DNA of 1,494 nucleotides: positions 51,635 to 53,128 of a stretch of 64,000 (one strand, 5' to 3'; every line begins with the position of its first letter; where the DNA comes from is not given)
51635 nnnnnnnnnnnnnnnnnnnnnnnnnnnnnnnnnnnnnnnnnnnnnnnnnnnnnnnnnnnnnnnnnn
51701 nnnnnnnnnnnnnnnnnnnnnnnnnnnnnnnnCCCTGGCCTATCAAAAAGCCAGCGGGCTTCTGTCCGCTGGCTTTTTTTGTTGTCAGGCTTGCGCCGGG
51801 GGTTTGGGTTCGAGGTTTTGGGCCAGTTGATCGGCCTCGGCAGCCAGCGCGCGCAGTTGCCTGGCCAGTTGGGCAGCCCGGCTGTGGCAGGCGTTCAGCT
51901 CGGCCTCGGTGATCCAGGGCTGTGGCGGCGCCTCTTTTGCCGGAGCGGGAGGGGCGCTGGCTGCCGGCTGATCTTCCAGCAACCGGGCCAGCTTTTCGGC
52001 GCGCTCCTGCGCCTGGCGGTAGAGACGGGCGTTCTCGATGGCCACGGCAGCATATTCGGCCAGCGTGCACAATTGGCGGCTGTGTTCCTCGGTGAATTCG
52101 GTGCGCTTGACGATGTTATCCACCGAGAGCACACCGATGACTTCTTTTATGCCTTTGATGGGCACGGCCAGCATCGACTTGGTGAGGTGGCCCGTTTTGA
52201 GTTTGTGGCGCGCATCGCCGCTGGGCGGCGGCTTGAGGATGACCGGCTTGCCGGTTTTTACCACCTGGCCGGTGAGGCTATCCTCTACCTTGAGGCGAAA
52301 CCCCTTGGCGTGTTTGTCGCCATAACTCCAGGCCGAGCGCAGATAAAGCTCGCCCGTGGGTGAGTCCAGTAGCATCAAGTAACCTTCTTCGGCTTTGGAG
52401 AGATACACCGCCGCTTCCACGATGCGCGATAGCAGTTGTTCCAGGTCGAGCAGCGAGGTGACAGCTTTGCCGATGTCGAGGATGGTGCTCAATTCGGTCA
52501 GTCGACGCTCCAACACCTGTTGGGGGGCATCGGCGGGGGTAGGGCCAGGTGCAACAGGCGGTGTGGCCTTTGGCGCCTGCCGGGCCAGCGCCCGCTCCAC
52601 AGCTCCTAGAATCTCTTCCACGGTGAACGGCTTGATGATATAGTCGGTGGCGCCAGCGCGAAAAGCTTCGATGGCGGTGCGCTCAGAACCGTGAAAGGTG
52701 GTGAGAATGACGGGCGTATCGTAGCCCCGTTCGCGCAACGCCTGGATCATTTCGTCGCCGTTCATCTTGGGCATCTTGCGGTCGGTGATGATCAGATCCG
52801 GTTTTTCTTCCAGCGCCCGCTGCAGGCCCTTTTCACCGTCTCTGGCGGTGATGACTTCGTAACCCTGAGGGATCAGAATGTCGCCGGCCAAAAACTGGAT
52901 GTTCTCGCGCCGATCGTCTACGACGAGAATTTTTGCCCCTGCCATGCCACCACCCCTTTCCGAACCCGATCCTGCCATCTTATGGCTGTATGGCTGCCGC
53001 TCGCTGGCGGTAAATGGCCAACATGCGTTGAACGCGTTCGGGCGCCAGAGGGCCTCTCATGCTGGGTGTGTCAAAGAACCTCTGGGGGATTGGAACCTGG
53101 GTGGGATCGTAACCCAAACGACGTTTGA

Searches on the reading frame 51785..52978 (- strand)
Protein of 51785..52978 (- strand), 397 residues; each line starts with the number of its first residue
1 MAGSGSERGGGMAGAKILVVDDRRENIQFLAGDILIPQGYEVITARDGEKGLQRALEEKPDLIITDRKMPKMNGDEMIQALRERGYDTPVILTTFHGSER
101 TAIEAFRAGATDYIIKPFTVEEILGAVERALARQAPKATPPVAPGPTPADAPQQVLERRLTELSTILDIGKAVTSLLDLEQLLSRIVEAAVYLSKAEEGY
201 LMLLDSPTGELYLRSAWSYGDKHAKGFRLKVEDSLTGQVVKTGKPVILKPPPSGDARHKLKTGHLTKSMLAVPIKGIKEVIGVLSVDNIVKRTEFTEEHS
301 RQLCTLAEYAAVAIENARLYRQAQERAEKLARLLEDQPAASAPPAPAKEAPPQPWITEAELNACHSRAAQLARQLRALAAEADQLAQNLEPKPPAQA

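Call 4: search_protein_families(library=pfam, proteins=[window:51785-52978:-])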
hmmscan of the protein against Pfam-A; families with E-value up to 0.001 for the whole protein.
window:51785-52978:- (397 aa): 4 families
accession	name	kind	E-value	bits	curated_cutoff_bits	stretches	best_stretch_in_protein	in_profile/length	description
PF00072.30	Response_reg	-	9.7e-27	93.8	30.2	1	17-127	1-110/111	Response regulator receiver domain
PF13185.12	GAF_2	-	2.4e-18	67.1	28.6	1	178-315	3-136/136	GAF domain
PF01590.32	GAF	-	1.2e-13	52.2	22.4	1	178-314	1-133/133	GAF domain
PF13492.12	GAF_3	-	4.5e-10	40.5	27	1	178-316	1-129/129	GAF domain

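Call 5: search_protein_families(library=ncbifam, proteins=[window:51785-52978:-])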
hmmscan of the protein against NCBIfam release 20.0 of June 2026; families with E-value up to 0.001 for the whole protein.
window:51785-52978:- (397 aa): 100 families (the best 25 are shown)
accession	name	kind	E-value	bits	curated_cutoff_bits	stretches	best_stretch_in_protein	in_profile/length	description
NF008469.0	PRK11361.1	equivalog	1.6e-25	89.8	714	1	15-138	5-127/461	acetoacetate metabolism transcriptional regulator AtoC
NF045505.1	RR_RssB_Pseudo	equivalog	2.3e-21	76.3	700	1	15-134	6-125/394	two-component system response regulator RssB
NF051870.1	NAssimRespRegNtrX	equivalog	4.8e-21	75.2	600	1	16-133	3-121/452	nitrogen assimilation response regulator NtrX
TIGR01387.1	cztR_silR_copR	subfamily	7e-21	74.9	279.2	1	17-138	1-121/218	heavy metal response regulator transcription factor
TIGR02154.1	PhoB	equivalog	1e-20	74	296.2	1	15-139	3-128/226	phosphate regulon transcriptional regulator PhoB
TIGR01818.1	ntrC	equivalog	2.3e-20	72.9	558.6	1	17-142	1-125/463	nitrogen regulation protein NR(I)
NF006900.1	PRK09390.1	equivalog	2.8e-20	72.7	255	1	15-138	5-127/203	response regulator FixJ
NF040534.1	resp_reg_YycF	equivalog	3.2e-20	72.4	340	1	16-137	2-121/231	response regulator YycF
NF051850.1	RespRegRprY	equivalog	1.7e-19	70.2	370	1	16-135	6-124/234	response regulator transcription factor RprY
NF008199.0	PRK10955.1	equivalog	3.9e-19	69.5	341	1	16-133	3-116/232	envelope stress response regulator transcription factor CpxR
NF045944.1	ResRegRpaBCyano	equivalog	1.2e-18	67.4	330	1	18-136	1-117/229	response regulator transcription factor RpaB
NF053854.1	RespRegPhoBBctds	equivalog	1.4e-18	67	270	1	17-137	1-121/225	two-component system response regulator PhoB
NF040689.1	MtrAB_MtrA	equivalog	7.8e-18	64.6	300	1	17-154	1-136/219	MtrAB system response regulator MtrA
NF047465.1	hybrid_HK_LvrA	exception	2e-17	62.5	1200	1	15-127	468-580/819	hybrid histidine kinase/response regulator LvrA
NF011695.0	PRK15115.1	equivalog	2.4e-17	62.8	763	1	14-137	6-128/445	two-component system response regulator GlrR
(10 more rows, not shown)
